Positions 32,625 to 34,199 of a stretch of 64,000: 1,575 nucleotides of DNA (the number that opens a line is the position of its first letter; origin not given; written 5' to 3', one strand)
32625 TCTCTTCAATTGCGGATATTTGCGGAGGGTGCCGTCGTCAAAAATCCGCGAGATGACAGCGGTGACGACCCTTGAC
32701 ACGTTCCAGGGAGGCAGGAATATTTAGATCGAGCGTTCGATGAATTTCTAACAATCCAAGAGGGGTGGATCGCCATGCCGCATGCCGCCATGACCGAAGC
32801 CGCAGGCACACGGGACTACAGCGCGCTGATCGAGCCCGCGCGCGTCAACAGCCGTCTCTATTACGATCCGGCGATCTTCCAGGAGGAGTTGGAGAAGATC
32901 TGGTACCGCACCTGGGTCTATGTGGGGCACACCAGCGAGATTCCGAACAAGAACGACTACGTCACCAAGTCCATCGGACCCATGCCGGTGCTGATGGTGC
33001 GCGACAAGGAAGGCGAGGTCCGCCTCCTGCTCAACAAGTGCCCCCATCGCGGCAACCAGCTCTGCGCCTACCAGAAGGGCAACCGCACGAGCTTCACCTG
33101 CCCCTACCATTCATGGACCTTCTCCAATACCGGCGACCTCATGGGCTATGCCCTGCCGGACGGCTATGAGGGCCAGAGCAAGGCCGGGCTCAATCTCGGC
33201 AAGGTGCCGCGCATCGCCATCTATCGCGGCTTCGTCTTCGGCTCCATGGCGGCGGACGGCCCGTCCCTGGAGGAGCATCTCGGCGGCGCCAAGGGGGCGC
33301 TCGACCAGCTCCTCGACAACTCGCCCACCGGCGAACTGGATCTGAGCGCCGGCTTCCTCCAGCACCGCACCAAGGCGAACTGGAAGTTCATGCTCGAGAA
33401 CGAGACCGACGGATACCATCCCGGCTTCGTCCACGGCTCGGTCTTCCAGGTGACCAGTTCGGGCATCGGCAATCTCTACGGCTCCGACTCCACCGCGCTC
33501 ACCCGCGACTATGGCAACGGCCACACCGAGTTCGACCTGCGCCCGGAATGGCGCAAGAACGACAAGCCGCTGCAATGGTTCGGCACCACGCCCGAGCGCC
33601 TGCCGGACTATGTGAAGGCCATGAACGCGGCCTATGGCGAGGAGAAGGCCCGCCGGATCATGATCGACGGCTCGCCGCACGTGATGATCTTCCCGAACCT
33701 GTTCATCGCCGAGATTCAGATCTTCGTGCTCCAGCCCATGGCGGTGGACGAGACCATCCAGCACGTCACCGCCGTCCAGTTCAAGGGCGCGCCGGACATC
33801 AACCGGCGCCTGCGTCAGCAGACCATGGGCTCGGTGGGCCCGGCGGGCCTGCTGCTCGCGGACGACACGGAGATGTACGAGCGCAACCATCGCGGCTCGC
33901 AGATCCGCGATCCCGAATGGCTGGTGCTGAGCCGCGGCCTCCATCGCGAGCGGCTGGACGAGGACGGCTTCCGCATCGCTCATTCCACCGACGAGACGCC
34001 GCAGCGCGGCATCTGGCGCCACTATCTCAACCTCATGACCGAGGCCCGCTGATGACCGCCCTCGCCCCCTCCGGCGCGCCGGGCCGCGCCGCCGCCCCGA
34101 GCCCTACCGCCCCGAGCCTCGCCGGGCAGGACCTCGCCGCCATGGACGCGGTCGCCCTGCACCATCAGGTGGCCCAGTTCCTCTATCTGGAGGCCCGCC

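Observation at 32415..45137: TetR-controlled cluster for CoA-thioester-dependent aromatic acid dioxygenation, ipf (ibuprofen)-like in gene content but with extra CoA-chemistry genes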

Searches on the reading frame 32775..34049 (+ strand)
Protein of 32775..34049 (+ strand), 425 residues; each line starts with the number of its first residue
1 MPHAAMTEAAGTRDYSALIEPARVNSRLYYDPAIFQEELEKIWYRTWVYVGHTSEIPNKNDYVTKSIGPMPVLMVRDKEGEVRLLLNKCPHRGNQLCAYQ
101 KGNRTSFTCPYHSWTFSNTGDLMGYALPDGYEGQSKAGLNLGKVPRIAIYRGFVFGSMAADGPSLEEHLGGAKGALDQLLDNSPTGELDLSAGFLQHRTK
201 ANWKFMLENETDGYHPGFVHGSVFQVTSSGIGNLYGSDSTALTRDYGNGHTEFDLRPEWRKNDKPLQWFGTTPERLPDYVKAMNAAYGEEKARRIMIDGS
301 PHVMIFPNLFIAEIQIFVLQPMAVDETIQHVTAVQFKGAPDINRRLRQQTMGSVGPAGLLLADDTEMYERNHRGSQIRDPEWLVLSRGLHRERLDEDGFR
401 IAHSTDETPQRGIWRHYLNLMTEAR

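Call 5: search_protein_families(library=pfam, proteins=[window:32775-34049:+])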
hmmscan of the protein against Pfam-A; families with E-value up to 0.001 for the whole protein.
seq(425 aa): 2 families
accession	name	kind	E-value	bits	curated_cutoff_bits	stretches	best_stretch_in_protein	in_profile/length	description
PF00355.32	Rieske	-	2.4e-17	63.1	20.3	1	46-123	1-76/88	Rieske [2Fe-2S] domain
PF00848.25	Ring_hydroxyl_A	-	7.5e-12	46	24.9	1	198-376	13-178/208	Ring hydroxylating alpha subunit (catalytic domain)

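Call 7: search_protein_families(library=ncbifam, proteins=[window:32775-34049:+])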
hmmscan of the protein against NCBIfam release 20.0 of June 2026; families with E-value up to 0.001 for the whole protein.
window:32775-34049:+ (425 aa): 6 families
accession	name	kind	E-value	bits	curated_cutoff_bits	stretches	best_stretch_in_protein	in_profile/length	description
TIGR03229.1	benzo_1_2_benA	equivalog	5.8e-59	200.1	780.95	1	23-390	15-388/433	benzoate 1,2-dioxygenase large subunit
NF042946.1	3PPDioc_HcaE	equivalog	4.8e-54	184.1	830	2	22-268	14-252/450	3-phenylpropionate/cinnamic acid dioxygenase subunit alpha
TIGR03228.1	anthran_1_2_A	equivalog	2.7e-51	174.7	671.9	1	23-391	15-394/438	anthranilate 1,2-dioxygenase large subunit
NF041684.1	ant_diox_AndAc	equivalog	4e-37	127.8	750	1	22-220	21-222/418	anthranilate 1,2-dioxygenase large subunit AndAc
NF058607.1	GlBtMonoOxGbcA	equivalog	5.6e-33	114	670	1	26-222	35-224/420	glycine betaine monooxygenase oxygenase subunit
NF052579.1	BetMthstMoxSdmAMthl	equivalog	7.3e-05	21.9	600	1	70-126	40-95/351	4beta-methylsterol monooxygenase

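Call 9: search_dna_similar(query=window:32775-34049:+, collection=plasmids, mode=protein, max_rows=30)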
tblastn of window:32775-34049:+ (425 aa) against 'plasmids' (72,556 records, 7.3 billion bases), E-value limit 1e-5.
Records with a match: 973; places in all: 1468; records where one place covers at least 80% of the query: 422.
Best place of each record, by identity: 60-80% 4; <60% 969.
By first word of the organism name: Rhizobium 139; Sinorhizobium 88; Phaeobacter 66; Rhodococcus 63; Pseudosulfitobacter 40; Paracoccus 31; Sphingobium 28; Pseudomonas 27; Azospirillum 24; Novosphingobium 23; and 128 more.
By predicted mobility (MOB-suite, as given by PLSDB): non-mobilizable 552; conjugative 306; mobilizable 115.
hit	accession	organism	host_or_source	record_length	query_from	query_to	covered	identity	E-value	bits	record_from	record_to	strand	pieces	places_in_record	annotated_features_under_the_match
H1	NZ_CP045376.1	Sulfitobacter sp. THAF37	pure culture,Surface of a polyethylene ...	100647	15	421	96%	71.0%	0e+0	642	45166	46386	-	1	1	aromatic ring-hydroxylating dioxygenase subunit alpha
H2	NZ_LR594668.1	Variovorax sp. SRS16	linuron-contaminated soil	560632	13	424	97%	65.8%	0e+0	600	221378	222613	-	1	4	aromatic ring-hydroxylating dioxygenase subunit alpha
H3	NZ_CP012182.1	Pseudonocardia sp. EC080610-09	Apterostigma dentigerum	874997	15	425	97%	61.3%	4e-175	550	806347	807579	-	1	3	aromatic ring-hydroxylating dioxygenase subunit alpha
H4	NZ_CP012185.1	Pseudonocardia sp. EC080619-01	Apterostigma dentigerum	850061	15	425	97%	61.1%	2e-174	547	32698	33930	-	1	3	aromatic ring-hydroxylating dioxygenase subunit alpha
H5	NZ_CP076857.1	Mycobacterium avium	Homo sapiens,sputum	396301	9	421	97%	58.6%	6e-161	509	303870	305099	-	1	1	aromatic ring-hydroxylating dioxygenase subunit alpha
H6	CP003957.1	Rhodococcus opacus PD630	-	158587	14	421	96%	59.1%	2e-167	528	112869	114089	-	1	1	Benzoate 1,2-dioxygenase subunit alpha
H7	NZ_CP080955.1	Rhodococcus opacus PD630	cell culture,environmental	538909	14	421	96%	59.1%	2e-167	528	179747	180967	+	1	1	aromatic ring-hydroxylating dioxygenase subunit alpha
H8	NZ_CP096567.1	Rhodococcus qingshengii JCM 15477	sandy loam,soil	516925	14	421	96%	58.6%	1e-166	525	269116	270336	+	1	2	aromatic ring-hydroxylating dioxygenase subunit alpha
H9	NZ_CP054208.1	Rhodococcus qingshengii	cell culture,carbendazim contaminated ...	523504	14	421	96%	58.6%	1e-166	525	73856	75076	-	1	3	aromatic ring-hydroxylating dioxygenase subunit alpha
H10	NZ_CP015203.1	Rhodococcus sp. 008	Skate,bacterial culture,renal tissue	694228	14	421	96%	58.6%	1e-166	525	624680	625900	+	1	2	aromatic ring-hydroxylating dioxygenase subunit alpha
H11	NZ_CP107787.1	Streptomyces sp. NBC_00564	-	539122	2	421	99%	45.4%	1e-117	384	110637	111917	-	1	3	Rieske 2Fe-2S domain-containing protein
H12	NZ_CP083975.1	Rhodococcus rhodochrous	compost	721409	14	421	96%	44.1%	4e-115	377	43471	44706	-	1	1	Rieske 2Fe-2S domain-containing protein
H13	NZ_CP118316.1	Rhodococcus sp. DK180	pure culture,crude oil-contaminated soil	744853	14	421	96%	43.7%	9e-115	376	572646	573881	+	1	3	aromatic ring-hydroxylating dioxygenase subunit alpha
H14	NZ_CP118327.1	Rhodococcus sp. DK17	pure culture,crude oil-contaminated soil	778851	14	421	96%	43.7%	9e-115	376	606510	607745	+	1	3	aromatic ring-hydroxylating dioxygenase subunit alpha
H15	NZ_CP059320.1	Rhizorhabdus wittichii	Enrichment culture,Wastewater treatment ...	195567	6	422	98%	42.3%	4e-104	345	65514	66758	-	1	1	aromatic ring-hydroxylating dioxygenase subunit alpha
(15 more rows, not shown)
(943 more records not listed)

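Call 11: get_annotated_region(hit=H1, flank=14000)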
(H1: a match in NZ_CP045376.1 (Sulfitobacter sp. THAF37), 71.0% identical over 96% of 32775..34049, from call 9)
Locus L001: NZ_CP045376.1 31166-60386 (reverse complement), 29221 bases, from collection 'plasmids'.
description: Sulfitobacter sp. THAF37 plasmid pTHAF37_d, complete sequence
organism: Sulfitobacter sp. THAF37 (NCBI taxid 2587855)
taxonomy: Bacteria; Pseudomonadota; Alphaproteobacteria; Rhodobacterales; Roseobacteraceae; Sulfitobacter; Sulfitobacter sp. THAF37
host: -; source: pure culture,Surface of a polyethylene microplastic particle present in tank 6 of a marine aquarium ...; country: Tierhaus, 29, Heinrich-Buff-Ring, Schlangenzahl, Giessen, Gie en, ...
typing (MOB-suite, as given by PLSDB): non-mobilizable; replicon rep_cluster_551
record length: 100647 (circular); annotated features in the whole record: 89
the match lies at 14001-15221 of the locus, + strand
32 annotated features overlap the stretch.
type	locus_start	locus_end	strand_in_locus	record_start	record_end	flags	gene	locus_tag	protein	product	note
CDS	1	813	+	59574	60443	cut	-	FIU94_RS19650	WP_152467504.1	ABC transporter permease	GO:0055085 - transmembrane transport [Evidence IEA]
CDS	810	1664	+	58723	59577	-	-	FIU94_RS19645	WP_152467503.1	ABC transporter permease subunit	GO:0055085 - transmembrane transport [Evidence IEA]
CDS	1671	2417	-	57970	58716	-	-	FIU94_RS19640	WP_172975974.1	TetR/AcrR family transcriptional regulator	-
CDS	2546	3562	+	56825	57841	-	-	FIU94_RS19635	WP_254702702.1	ABC transporter ATP-binding protein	-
CDS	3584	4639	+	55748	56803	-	-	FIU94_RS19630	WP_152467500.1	ABC transporter substrate-binding protein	-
CDS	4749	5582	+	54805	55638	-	-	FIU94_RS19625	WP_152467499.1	ABC transporter permease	GO:0055085 - transmembrane transport [Evidence IEA]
CDS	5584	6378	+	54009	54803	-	-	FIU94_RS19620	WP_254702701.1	ABC transporter permease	GO:0055085 - transmembrane transport [Evidence IEA]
CDS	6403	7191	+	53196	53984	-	-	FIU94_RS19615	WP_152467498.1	enoyl-CoA hydratase/isomerase family protein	-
CDS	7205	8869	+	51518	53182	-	-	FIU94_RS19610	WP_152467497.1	class I adenylate-forming enzyme family protein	-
CDS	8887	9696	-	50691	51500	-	-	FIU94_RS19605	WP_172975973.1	alpha/beta hydrolase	-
CDS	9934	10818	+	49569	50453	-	-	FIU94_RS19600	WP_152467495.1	amidohydrolase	-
CDS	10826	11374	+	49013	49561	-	-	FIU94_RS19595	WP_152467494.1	hypothetical protein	-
CDS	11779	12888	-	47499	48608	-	-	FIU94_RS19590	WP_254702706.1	acyl-CoA dehydrogenase family protein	-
CDS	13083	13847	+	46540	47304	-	-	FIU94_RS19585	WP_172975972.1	enoyl-CoA hydratase-related protein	-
CDS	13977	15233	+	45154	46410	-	-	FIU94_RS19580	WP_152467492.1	aromatic ring-hydroxylating dioxygenase subunit alpha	-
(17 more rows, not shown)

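Call 12: get_annotated_region(hit=H2, flank=14000)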
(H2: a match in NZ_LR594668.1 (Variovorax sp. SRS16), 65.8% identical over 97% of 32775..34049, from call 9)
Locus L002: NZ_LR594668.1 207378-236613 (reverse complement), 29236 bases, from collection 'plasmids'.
description: Variovorax sp. SRS16 plasmid 3
organism: Variovorax sp. SRS16 (NCBI taxid 282217)
taxonomy: Bacteria; Pseudomonadota; Betaproteobacteria; Burkholderiales; Comamonadaceae; Variovorax; Variovorax sp. SRS16
host: -; source: linuron-contaminated soil; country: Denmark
typing (MOB-suite, as given by PLSDB): non-mobilizable
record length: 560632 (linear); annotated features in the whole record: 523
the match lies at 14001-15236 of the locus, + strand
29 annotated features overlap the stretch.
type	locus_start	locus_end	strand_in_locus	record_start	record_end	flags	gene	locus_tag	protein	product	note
CDS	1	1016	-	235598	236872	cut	-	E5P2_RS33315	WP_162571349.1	SRPBCC family protein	GO:0044237 - cellular metabolic process [Evidence IEA]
CDS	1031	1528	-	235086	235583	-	-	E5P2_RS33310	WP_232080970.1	aromatic-ring-hydroxylating dioxygenase subunit beta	GO:0019439 - aromatic compound catabolic process [Evidence IEA]; GO:0006725 - cellular aromatic compound metabolic ...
CDS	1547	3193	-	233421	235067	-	-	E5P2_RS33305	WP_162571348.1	thiamine pyrophosphate-binding protein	-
CDS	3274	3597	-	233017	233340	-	-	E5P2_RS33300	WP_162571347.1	antibiotic biosynthesis monooxygenase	-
CDS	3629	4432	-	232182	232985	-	-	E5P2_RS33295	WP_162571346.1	N-acyl homoserine lactonase family protein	-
CDS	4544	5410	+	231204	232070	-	-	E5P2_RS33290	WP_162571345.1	isocitrate lyase/PEP mutase family protein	-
CDS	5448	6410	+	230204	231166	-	-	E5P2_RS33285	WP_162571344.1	tripartite tricarboxylate transporter substrate binding protein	-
CDS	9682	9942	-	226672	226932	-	-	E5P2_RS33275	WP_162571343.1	hypothetical protein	-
CDS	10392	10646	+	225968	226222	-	-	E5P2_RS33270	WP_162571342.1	type II toxin-antitoxin system Phd/YefM family antitoxin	-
CDS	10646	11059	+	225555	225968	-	-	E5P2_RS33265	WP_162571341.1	type II toxin-antitoxin system VapC family toxin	-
CDS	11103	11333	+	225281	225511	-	-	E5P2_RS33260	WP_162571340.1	hypothetical protein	-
CDS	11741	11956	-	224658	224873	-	-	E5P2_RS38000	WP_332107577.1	BrnA antitoxin family protein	-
CDS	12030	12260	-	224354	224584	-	-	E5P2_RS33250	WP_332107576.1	BrnT family toxin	-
CDS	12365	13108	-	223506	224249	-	-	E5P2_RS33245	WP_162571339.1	hypothetical protein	-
CDS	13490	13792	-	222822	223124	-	-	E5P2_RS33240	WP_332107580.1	2Fe-2S iron-sulfur cluster-binding protein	-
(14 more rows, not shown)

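Call 13: get_annotated_region(hit=H15, flank=12000)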
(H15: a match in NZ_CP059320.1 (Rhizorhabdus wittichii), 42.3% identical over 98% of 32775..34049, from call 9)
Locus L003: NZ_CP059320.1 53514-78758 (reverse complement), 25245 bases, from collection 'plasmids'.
description: Rhizorhabdus wittichii strain MPO218 plasmid pIBU218, complete sequence
organism: Rhizorhabdus wittichii (NCBI taxid 160791)
taxonomy: Bacteria; Pseudomonadota; Alphaproteobacteria; Sphingomonadales; Sphingomonadaceae; Rhizorhabdus; Rhizorhabdus wittichii
host: -; source: Enrichment culture,Wastewater treatment of pharmaceutical company; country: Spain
typing (MOB-suite, as given by PLSDB): conjugative; relaxase MOBF; mating-pair formation MPF_F
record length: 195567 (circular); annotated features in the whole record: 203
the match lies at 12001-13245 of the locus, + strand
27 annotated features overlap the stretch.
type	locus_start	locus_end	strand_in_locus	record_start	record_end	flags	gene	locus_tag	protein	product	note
CDS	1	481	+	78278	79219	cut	-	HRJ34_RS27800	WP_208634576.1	acetaldehyde dehydrogenase (acetylating)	-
CDS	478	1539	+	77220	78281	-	dmpG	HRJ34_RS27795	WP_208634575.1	4-hydroxy-2-oxovalerate aldolase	-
CDS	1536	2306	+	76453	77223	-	-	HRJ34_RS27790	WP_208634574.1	fumarylacetoacetate hydrolase family protein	-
CDS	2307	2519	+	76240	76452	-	-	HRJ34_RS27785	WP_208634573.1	2-hydroxymuconate tautomerase family protein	GO:0006725 - cellular aromatic compound metabolic process [Evidence IEA]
CDS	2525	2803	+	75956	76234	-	-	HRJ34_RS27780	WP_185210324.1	2Fe-2S iron-sulfur cluster binding domain-containing protein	-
CDS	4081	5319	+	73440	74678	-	-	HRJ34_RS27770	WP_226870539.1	FAD-dependent oxidoreductase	-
CDS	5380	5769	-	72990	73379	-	-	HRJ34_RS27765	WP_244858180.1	SDR family oxidoreductase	-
CDS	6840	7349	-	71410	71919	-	-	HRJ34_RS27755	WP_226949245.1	Fic family protein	-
CDS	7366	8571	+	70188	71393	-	-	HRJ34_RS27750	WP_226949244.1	DUF4158 domain-containing protein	-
CDS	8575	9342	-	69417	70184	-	istB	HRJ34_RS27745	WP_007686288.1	IS21-like element ISSsp5 family helper ATPase IstB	-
CDS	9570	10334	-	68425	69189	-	-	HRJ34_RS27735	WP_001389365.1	IS6-like element IS6100 family transposase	GO:0006313 - DNA transposition [Evidence IEA]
CDS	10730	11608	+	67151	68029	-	bphC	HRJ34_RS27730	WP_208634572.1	biphenyl-2,3-diol 1,2-dioxygenase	-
CDS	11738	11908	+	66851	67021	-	-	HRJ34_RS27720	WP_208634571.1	2-hydroxymuconate tautomerase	GO:0006725 - cellular aromatic compound metabolic process [Evidence IEA]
CDS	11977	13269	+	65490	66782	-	-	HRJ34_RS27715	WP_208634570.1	aromatic ring-hydroxylating dioxygenase subunit alpha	-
CDS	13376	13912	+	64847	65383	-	-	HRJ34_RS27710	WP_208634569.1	aromatic-ring-hydroxylating dioxygenase subunit beta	GO:0006725 - cellular aromatic compound metabolic process [Evidence IEA]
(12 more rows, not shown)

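Call 20: search_solved_structures(query=window:32775-34049:+, max_evalue=1e-20)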
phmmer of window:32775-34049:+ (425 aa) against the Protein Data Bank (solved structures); distinct sequences matched with E-value up to 1e-20: 27.
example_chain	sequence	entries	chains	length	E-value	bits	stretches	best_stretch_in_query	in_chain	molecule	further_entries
9o71_A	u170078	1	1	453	8.6e-56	192.8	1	16-222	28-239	Phenylpropionate dioxygenase-like ring-hydroxylating dioxygenase large terminal subunit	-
7yls_B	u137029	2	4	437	3.7e-54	187.5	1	16-222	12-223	Rieske (2Fe-2S) domain protein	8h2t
8k0a_A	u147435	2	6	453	5.6e-45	157.2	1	21-422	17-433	3-phenylpropionate/cinnamic acid dioxygenase subunit alpha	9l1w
1uli_A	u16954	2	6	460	1.9e-43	152.1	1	21-219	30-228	biphenyl dioxygenase large subunit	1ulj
2b1x_A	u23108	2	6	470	3.3e-42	148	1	26-226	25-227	naphthalene dioxygenase large subunit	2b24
9vdb_A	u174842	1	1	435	9.6e-40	140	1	26-225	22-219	Ring hydroxylating dioxygenase, alpha subunit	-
2bmo_A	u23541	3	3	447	2.2e-39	138.8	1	15-417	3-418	OXYGENASE-ALPHA NBDO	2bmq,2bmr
2hmj_A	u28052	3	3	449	2.3e-39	138.7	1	28-391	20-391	Naphthalene 1,2-dioxygenase alpha subunit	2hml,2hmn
3en1_A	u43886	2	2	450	1.1e-38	136.5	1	14-218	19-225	Benzene 1,2-dioxygenase subunit alpha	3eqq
4hjl_A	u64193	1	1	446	1.1e-38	136.5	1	28-391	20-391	Naphthalene 1,2-dioxygenase subunit alpha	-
1eg9_A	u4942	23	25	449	1.1e-38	136.4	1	28-391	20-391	PROTEIN (NAPHTHALENE 1,2-DIOXYGENASE ALPHA SUBUNIT) | NAPHTHALENE 1,2-DIOXYGENASE | NAPHTHALENE 1,2-DIOXYGENASE ALPHA SUBUNIT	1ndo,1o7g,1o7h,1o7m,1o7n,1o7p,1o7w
5xbp_A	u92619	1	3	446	1.3e-38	136.3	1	27-417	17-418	3NT oxygenase alpha subunit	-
2yfi_A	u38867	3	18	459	1.8e-38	135.8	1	22-218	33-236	BIPHENYL DIOXYGENASE SUBUNIT ALPHA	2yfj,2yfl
2xsh_A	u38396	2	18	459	4.5e-38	134.4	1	22-218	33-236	BIPHENYL DIOXYGENASE SUBUNIT ALPHA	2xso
2xr8_A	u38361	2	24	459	8.2e-38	133.6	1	22-218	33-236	BIPHENYL DIOXYGENASE SUBUNIT ALPHA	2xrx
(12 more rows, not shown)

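Call 23: find_related_loci(query=window:32775-34049:+, collection=genome_contigs, flank=10000)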
Query window:32775-34049:+ (425 aa) in genome_contigs; peptide patterns used: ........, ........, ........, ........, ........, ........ (x = any residue, [..] = any of these).
408 stretches matched a pattern; 344 encode a relative of the query (tblastn E <= 1e-3); the best 80 are kept; 80 distinct loci.
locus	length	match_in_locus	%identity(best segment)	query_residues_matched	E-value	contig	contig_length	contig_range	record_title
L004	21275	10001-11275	95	1-425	0e+0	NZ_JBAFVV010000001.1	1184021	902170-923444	Xanthobacter autotrophicus DSM 431 strain 14g Contig001, whole genome shotgun sequence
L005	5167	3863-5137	94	1-425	0e+0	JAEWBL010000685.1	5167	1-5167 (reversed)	MAG: Proteobacteria bacterium isolate OH_PBB_249 k127_1726867, whole genome shotgun sequence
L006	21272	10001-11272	94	1-424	0e+0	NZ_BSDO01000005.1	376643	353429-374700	Xanthobacter flavus strain 301 sequence05, whole genome shotgun sequence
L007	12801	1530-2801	94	1-424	0e+0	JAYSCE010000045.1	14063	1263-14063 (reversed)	MAG: Xanthobacter sp. isolate ZZ2_ZZA245_bin.1 NODE_3514_length_14063_cov_4.733010, whole genome shotgun sequence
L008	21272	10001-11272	94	1-424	0e+0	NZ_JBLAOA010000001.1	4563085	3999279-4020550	Xanthobacter sp. AM11 292170L_AM11_NODE_1, whole genome shotgun sequence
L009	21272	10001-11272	94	1-424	0e+0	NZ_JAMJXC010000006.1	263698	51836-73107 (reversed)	Xanthobacter aminoxidans strain ATCC BAA-299 NODE_6_length_263698_cov_407.155723, whole genome shotgun sequence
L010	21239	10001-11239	96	13-425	0e+0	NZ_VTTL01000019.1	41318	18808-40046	Xanthobacter oligotrophicus strain 29k NODE_19_length_41318, whole genome shotgun sequence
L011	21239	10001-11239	95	13-425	0e+0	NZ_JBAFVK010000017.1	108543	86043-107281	Xanthobacter autotrophicus strain 7C Contig017, whole genome shotgun sequence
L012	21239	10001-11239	95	13-425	0e+0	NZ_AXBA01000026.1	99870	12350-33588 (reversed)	Azorhizobium doebereinerae UFLA1-100 YU1DRAFT_scaffold_22.23_C, whole genome shotgun sequence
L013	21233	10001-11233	94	14-424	0e+0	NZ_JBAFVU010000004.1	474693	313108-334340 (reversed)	Xanthobacter sp. V3C-3 Contig004, whole genome shotgun sequence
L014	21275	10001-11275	88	1-425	0e+0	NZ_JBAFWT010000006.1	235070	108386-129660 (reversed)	Xanthobacter sp. DSM 24535 strain W30 Contig006, whole genome shotgun sequence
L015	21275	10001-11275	92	1-425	0e+0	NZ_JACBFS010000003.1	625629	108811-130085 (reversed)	Xanthobacter sp. NM-25 NODE_3_length_625629_cov_13.270193, whole genome shotgun sequence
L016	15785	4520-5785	84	4-425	0e+0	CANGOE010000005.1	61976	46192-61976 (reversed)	MAG: Hyphomicrobiales bacterium isolate Jr-7aug17-229 genome assembly, contig: Jr-7aug17-C676, whole genome shotgun sequ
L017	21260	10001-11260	85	4-423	0e+0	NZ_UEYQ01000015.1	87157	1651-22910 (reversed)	Ciceribacter sp. T2.26MG-112.2 isolate T2.26MG-112.21, whole genome shotgun sequence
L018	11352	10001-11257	84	5-423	0e+0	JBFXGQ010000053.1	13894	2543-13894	MAG: Pseudodonghicola sp. isolate CA_2019_TPIn_167 NODE_15361_length_13894_cov_3.727973_TPIn, whole genome shotgun seque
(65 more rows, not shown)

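Call 33: find_homologous_proteins(query=window:32775-34049:+, max_evalue=1e-30)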
Query window:32775-34049:+ (425 aa): 3980 proteins with E <= 1e-30 among 7075 candidates; the best 120 are listed.
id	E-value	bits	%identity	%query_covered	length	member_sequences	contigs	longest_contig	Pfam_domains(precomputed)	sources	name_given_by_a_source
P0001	3.7e-297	1003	100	100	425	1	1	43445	PF00355.33,PF00848.26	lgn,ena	-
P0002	1.1e-295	998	100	100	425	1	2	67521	PF00355.33,PF00848.26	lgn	-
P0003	2.3e-293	991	100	99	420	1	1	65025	PF00355.33,PF00848.26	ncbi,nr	ncbi:MAG: Rieske 2Fe-2S domain-containing protein [Rhizobiales bacterium]|nr:Rieske 2Fe-2S domain-co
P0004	7.0e-292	986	100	99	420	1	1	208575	PF00355.33,PF00848.26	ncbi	ncbi:MAG: aromatic ring-hydroxylating dioxygenase subunit alpha [Pseudomonadota bacterium]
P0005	4.0e-282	954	95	97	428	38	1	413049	PF00355.33,PF00848.26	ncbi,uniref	ncbi:aromatic ring-hydroxylating dioxygenase subunit alpha [Xanthobacter oligotrophicus]|uniref:Arom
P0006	1.9e-281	951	94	100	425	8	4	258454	PF00355.33,PF00848.26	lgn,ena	-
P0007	4.2e-280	947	93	100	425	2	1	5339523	PF00355.33,PF00848.26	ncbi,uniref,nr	ncbi:aromatic ring-hydroxylating dioxygenase subunit alpha [Xanthobacter sp. 91]|uniref:aromatic rin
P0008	4.7e-278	940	92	100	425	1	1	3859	PF00355.33,PF00848.26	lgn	-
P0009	1.4e-277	939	92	100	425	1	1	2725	PF00355.33,PF00848.26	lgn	-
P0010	1.7e-277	938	92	100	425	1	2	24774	PF00355.33,PF00848.26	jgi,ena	-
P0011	7.9e-277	936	92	100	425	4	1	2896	PF00355.33,PF00848.26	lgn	-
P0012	1.5e-276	935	94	97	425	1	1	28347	PF00355.33,PF00848.26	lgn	-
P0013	2.1e-276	935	94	97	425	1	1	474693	PF00355.33,PF00848.26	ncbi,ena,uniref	ncbi:aromatic ring-hydroxylating dioxygenase subunit alpha [Xanthobacter sp. V3C-3]|uniref:aromatic 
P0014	5.4e-276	933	93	97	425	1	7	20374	PF00355.33,PF00848.26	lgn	-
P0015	4.8e-272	920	91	100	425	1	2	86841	PF00355.33,PF00848.26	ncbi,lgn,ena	-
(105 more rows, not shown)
